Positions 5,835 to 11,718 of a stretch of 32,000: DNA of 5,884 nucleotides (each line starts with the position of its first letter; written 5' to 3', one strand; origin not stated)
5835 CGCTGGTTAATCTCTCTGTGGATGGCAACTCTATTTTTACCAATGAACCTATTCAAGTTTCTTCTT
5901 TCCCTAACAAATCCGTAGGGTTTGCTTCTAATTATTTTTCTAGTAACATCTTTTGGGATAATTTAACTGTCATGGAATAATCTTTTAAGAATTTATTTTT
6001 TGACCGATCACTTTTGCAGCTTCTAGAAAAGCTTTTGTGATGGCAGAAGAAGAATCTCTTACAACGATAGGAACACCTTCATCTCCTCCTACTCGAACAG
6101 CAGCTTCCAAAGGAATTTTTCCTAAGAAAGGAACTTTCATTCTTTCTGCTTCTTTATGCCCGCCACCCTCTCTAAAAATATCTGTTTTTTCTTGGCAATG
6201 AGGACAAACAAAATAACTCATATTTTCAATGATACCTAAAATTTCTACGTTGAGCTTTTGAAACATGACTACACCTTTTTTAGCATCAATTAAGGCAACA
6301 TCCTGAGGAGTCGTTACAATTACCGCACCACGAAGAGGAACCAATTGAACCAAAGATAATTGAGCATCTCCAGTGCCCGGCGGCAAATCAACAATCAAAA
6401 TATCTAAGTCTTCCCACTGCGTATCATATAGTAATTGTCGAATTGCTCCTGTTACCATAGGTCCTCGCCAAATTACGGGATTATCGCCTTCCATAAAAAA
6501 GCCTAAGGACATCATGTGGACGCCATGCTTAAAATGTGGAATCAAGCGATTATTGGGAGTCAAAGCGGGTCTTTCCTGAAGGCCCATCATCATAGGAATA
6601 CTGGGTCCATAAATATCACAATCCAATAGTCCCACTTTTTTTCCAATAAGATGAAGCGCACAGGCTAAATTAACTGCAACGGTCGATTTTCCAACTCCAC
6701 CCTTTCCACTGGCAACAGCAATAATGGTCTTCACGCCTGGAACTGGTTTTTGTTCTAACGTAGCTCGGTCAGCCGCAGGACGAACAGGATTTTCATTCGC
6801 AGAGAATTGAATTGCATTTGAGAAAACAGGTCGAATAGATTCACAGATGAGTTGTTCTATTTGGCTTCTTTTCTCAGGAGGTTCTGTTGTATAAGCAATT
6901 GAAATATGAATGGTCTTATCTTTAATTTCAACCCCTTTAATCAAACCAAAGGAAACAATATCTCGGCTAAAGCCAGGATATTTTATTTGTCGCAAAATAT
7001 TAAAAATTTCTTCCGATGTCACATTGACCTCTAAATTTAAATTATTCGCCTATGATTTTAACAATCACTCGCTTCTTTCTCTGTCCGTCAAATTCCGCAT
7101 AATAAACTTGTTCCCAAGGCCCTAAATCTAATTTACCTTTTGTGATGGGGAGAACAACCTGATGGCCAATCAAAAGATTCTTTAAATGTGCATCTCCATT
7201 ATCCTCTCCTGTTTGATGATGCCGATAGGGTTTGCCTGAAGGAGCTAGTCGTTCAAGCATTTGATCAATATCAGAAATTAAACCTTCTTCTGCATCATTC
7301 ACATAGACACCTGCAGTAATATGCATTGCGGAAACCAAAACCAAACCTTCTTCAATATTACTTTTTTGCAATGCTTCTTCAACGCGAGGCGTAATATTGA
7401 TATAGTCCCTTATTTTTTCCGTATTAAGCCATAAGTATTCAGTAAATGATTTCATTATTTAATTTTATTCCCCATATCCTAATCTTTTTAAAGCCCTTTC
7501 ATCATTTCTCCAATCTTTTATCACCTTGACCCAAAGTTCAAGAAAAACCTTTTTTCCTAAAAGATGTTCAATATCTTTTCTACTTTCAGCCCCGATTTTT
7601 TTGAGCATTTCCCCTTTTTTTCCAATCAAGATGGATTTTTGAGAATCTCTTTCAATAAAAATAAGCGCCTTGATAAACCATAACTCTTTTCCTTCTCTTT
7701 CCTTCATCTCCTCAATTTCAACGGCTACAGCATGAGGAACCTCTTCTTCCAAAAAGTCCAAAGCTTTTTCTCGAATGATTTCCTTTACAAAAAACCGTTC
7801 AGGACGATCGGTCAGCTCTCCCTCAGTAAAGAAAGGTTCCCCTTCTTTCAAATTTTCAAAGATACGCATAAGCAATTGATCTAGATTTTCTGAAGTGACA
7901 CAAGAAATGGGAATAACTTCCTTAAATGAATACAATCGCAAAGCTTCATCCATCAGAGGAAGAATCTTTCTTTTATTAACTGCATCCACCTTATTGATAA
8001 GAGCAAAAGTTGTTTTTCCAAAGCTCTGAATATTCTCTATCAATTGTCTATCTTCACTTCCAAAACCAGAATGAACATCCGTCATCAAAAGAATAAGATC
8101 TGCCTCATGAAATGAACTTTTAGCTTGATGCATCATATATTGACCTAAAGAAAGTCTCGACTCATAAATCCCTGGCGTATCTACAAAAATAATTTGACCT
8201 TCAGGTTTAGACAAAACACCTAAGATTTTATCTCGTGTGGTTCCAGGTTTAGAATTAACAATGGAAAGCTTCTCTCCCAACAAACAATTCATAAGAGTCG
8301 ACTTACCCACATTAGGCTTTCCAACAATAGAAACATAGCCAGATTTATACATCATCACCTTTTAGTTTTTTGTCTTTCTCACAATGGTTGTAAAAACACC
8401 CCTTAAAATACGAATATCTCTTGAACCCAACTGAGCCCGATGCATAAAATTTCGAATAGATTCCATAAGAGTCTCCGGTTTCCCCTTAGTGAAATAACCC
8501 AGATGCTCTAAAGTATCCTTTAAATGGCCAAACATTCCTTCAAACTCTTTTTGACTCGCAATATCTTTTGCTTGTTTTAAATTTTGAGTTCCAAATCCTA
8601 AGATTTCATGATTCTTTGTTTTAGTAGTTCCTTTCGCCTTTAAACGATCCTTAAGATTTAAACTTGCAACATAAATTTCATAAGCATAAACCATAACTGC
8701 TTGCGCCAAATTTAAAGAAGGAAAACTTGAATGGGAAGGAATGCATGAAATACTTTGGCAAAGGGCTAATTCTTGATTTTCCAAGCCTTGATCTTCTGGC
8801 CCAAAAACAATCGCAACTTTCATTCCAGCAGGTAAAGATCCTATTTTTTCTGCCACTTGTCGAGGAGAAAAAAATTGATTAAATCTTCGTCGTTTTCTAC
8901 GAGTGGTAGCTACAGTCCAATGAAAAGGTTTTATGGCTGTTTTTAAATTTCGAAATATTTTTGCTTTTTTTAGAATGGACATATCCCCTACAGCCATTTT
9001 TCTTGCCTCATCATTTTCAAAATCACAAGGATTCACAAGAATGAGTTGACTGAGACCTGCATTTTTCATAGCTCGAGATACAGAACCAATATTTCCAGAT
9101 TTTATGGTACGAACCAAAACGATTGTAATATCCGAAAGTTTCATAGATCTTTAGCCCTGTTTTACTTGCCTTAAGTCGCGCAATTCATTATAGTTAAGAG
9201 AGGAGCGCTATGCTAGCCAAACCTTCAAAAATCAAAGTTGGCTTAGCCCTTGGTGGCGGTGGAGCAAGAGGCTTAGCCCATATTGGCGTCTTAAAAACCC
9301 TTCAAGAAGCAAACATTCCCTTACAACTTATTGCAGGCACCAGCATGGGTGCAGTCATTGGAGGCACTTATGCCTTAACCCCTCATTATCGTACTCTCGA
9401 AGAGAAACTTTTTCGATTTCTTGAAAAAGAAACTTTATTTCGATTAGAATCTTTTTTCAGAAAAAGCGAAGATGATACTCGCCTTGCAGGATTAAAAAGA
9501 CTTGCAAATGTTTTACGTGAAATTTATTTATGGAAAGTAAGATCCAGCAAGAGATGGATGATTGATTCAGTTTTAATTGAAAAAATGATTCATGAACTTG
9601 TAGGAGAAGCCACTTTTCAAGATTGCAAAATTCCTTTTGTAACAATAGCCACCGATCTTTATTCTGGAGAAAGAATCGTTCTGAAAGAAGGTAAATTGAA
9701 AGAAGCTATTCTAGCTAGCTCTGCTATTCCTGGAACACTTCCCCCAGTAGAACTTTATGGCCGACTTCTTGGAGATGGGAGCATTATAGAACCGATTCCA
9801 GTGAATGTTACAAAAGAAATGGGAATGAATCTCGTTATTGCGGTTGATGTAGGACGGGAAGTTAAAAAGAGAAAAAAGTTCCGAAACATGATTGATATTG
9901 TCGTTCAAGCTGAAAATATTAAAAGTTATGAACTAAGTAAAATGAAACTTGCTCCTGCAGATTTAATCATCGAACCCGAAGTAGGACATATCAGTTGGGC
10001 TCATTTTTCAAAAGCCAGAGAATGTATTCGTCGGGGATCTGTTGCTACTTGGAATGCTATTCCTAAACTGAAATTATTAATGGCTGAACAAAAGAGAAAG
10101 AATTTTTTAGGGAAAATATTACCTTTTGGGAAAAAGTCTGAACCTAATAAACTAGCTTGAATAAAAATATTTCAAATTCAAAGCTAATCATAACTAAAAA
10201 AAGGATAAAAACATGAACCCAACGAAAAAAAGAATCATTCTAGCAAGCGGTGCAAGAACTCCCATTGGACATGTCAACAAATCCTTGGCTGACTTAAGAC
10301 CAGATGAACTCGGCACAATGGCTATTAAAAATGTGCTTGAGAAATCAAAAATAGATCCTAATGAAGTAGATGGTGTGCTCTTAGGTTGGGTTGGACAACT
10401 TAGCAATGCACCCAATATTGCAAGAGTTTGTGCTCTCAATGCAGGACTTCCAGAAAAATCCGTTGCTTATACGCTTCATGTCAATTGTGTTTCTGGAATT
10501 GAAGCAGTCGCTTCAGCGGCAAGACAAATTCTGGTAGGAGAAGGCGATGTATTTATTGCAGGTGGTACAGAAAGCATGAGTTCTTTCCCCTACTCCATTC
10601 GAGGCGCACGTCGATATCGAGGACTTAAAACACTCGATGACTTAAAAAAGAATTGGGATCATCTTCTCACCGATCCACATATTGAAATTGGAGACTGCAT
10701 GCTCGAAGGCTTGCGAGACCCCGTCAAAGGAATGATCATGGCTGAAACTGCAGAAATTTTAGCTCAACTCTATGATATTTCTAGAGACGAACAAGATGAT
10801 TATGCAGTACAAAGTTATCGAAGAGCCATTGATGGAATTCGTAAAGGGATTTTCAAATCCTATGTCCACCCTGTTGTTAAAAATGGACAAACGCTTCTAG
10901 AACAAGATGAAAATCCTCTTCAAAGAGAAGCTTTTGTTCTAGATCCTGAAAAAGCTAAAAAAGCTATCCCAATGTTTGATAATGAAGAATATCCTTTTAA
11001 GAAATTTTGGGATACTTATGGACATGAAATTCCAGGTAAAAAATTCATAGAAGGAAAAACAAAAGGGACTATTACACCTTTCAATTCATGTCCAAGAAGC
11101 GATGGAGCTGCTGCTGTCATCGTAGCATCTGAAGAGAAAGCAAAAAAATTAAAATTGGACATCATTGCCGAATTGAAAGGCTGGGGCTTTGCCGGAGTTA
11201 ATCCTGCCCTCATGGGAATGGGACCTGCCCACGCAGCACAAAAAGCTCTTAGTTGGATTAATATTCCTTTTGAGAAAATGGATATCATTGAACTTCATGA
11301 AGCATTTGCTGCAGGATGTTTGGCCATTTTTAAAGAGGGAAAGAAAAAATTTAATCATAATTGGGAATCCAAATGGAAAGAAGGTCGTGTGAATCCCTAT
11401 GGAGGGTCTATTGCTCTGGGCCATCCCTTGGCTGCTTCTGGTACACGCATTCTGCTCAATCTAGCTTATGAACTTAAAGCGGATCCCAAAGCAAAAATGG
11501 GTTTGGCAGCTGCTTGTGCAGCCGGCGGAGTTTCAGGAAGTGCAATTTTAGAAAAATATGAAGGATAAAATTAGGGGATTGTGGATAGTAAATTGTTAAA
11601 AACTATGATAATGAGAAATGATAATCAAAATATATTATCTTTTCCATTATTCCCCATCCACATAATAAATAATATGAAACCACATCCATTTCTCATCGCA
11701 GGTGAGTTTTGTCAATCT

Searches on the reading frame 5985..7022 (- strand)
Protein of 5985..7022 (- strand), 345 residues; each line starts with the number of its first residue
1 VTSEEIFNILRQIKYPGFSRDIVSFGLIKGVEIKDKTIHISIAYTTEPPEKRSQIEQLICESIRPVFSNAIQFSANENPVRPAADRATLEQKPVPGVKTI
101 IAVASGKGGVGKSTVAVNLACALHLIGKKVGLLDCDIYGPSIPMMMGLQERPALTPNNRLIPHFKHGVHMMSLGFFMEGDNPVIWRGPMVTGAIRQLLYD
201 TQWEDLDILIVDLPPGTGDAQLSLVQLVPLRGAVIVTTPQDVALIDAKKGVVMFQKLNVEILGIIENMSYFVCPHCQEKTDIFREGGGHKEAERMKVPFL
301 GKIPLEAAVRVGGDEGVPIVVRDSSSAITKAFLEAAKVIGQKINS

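Call 33: list_cluster_members(proteins=[P0060, P0061, P0001, P0003, P0064, P0065, P0066, P0070, P0078, window:5985-7022:-])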
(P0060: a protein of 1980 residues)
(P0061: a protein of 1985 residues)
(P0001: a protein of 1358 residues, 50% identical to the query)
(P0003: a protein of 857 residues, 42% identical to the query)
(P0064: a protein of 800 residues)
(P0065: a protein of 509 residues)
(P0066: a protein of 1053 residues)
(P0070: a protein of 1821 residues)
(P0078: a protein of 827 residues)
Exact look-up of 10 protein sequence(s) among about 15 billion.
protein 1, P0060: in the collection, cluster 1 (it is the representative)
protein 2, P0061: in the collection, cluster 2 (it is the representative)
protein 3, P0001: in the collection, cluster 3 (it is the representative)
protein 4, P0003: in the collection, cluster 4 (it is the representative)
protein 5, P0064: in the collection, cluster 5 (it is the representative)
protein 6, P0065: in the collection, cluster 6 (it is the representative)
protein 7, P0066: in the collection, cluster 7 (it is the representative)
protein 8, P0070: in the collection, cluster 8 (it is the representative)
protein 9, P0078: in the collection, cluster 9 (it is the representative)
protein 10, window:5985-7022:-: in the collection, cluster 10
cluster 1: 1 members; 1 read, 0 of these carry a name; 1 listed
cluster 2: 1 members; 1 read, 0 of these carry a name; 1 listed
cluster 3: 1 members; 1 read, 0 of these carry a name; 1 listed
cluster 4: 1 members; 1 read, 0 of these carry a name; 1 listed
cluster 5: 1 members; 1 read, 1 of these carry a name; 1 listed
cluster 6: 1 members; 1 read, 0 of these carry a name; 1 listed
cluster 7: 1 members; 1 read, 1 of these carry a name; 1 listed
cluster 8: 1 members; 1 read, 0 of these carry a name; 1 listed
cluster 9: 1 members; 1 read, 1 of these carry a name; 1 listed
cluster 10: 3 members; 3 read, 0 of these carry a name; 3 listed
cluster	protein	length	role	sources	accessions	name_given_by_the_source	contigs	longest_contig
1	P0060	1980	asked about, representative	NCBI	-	-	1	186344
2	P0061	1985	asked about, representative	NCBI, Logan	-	-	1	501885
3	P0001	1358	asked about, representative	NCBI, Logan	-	-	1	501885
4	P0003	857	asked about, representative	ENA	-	-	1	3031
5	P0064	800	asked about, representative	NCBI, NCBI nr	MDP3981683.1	MAG: matrixin family metalloprotease, partial [Chlamydiota bacterium] | matrixin family metalloprotease [Chlamydiota bacterium]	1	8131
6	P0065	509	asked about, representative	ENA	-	-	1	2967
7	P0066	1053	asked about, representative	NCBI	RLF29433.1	MAG: hypothetical protein DRJ99_03565, partial [Thermoplasmata archaeon]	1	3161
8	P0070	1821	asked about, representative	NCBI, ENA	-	-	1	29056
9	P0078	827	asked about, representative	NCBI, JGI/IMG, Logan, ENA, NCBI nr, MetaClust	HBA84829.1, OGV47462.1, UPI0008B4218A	MAG TPA: hypothetical protein DCZ95_12110 [Verrucomicrobia bacterium] | MAG: hypothetical protein A2X46_14160 [Lentisphaerae bacterium GWF2_57_35] | status=active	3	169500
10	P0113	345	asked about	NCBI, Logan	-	-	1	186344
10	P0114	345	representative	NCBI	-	-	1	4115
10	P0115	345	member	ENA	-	-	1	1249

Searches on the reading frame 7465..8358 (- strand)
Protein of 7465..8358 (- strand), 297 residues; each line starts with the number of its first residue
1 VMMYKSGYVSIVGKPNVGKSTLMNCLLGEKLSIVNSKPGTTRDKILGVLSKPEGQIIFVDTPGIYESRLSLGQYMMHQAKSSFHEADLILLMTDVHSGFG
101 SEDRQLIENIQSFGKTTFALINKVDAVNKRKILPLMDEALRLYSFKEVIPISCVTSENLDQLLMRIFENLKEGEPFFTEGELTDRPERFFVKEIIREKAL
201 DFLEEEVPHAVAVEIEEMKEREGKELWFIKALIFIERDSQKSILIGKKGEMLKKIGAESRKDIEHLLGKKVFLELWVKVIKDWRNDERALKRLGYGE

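Call 50: find_homologous_proteins(query=window:7465-8358:-, max_evalue=1e-30)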
Query window:7465-8358:- (297 aa): 7924 proteins with E <= 1e-30 among 8000 candidates; the best 120 are listed.
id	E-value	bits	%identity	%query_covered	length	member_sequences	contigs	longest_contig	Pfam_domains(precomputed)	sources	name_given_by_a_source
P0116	2.6e-177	606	94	99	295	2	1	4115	PF07650.24,PF01926.30,PF00350.30,PF02421.25,PF00009.34,PF10662.16,PF04548.23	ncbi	-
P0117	5.9e-143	493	76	99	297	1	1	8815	PF07650.24,PF01926.30,PF00350.30,PF02421.25,PF00009.34,PF03193.23,PF16897.11,PF04548.23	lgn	-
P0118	4.6e-126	438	67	99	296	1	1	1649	PF07650.24,PF01926.30,PF00350.30,PF02421.25,PF00009.34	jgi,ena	-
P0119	2.7e-122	426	64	99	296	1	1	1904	PF07650.24,PF01926.30,PF00350.30,PF02421.25,PF00009.34,PF03193.23,PF10662.16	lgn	-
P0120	1.1e-120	420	64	99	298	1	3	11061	PF07650.24,PF01926.30,PF00350.30,PF02421.25,PF00009.34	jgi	jgi:GTP-binding protein Era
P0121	2.7e-120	419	63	99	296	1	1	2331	PF07650.24,PF01926.30,PF00350.30,PF02421.25,PF00009.34,PF03193.23,PF10662.16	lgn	-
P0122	2.6e-112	393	61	98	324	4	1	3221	PF07650.24,PF01926.30,PF00350.30,PF02421.25,PF00009.34,PF03193.23,PF16897.11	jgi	jgi:GTP-binding protein Era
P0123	3.9e-112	392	61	100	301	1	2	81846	PF07650.24,PF01926.30,PF00350.30,PF02421.25,PF00009.34,PF03193.23,PF10662.16,PF04548.23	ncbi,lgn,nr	ncbi:MAG: GTPase Era [Chlamydiae bacterium]|nr:GTPase Era [Chlamydiota bacterium] MBI3266779.1 GTPas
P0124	2.5e-103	363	59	99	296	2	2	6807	PF07650.24,PF01926.30,PF00350.30,PF02421.25,PF00009.34,PF03193.23,PF10662.16,PF04548.23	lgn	-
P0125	1.5e-102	361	55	99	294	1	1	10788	PF02492.26,PF07650.24,PF01926.30,PF00350.30,PF02421.25,PF00009.34,PF03193.23,PF10662.16,PF04548.23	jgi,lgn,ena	-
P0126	9.6e-102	358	56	99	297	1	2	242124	PF07650.24,PF01926.30,PF00350.30,PF02421.25,PF00009.34,PF03193.23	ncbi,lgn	-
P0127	3.4e-101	356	57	99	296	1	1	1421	PF02492.26,PF07650.24,PF01926.30,PF00350.30,PF02421.25,PF00009.34,PF03193.23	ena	-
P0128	1.1e-100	355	57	99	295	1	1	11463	PF07650.24,PF01926.30,PF00350.30,PF02421.25,PF00009.34,PF03193.23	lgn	-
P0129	4.5e-99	349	55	99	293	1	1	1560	PF02492.26,PF07650.24,PF01926.30,PF00350.30,PF02421.25,PF00009.34,PF03193.23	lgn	-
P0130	2.8e-98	347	54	98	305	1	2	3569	PF07650.24,PF01926.30,PF00350.30,PF02421.25,PF00009.34,PF03193.23,PF04548.23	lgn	-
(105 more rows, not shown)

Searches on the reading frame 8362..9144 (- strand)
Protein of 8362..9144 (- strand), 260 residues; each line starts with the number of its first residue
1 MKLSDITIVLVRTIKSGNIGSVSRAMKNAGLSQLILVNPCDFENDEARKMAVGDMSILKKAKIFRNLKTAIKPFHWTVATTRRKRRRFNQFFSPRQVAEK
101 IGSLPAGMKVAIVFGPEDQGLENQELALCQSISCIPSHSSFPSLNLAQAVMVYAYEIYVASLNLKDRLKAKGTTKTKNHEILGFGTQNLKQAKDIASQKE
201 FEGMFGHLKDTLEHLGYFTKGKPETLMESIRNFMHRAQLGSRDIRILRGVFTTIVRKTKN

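Call 49: search_protein_families(library=pfam, proteins=[window:8362-9144:-], max_evalue=0.00001)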
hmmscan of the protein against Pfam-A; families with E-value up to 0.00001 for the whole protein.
window:8362-9144:- (260 aa): 1 family
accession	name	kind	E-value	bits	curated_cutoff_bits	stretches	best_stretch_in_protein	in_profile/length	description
PF00588.24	SpoU_methylase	-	3.7e-28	98.8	29.7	1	6-155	2-142/142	SpoU rRNA Methylase family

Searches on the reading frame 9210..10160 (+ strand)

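Call 49: search_protein_families(library=pfam, proteins=[window:9210-10160:+], max_evalue=0.00001)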
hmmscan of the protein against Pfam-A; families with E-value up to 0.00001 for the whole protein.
window:9210-10160:+ (316 aa): 1 family
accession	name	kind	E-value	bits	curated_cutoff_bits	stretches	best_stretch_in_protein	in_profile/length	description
PF01734.28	Patatin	-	1.4e-29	104.2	27.7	1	12-200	1-189/191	Patatin-like phospholipase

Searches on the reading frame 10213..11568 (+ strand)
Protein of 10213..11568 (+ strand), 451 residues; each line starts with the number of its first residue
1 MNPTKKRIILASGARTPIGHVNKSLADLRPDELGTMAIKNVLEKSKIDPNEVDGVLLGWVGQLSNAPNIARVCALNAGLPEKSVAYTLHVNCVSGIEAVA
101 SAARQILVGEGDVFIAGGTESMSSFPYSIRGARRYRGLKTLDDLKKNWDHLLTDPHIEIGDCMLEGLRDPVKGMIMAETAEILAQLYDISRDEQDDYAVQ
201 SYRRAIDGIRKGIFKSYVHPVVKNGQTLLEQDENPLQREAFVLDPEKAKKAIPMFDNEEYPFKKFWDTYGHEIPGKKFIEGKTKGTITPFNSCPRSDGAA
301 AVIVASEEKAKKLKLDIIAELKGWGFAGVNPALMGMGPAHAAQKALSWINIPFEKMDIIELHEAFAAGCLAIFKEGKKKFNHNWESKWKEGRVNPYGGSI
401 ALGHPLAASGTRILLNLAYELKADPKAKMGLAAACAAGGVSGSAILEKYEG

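Call 49: search_protein_families(library=pfam, proteins=[window:10213-11568:+], max_evalue=0.00001)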
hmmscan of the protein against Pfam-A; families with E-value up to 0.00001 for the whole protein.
window:10213-11568:+ (451 aa): 2 families
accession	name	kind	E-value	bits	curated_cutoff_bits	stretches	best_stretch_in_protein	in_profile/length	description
PF00108.29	Thiolase_N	-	1e-52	179.6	26.4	1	9-236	2-218/260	Thiolase, N-terminal domain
PF02803.24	Thiolase_C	-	3.9e-31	107.7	27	1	316-447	2-122/123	Thiolase, C-terminal domain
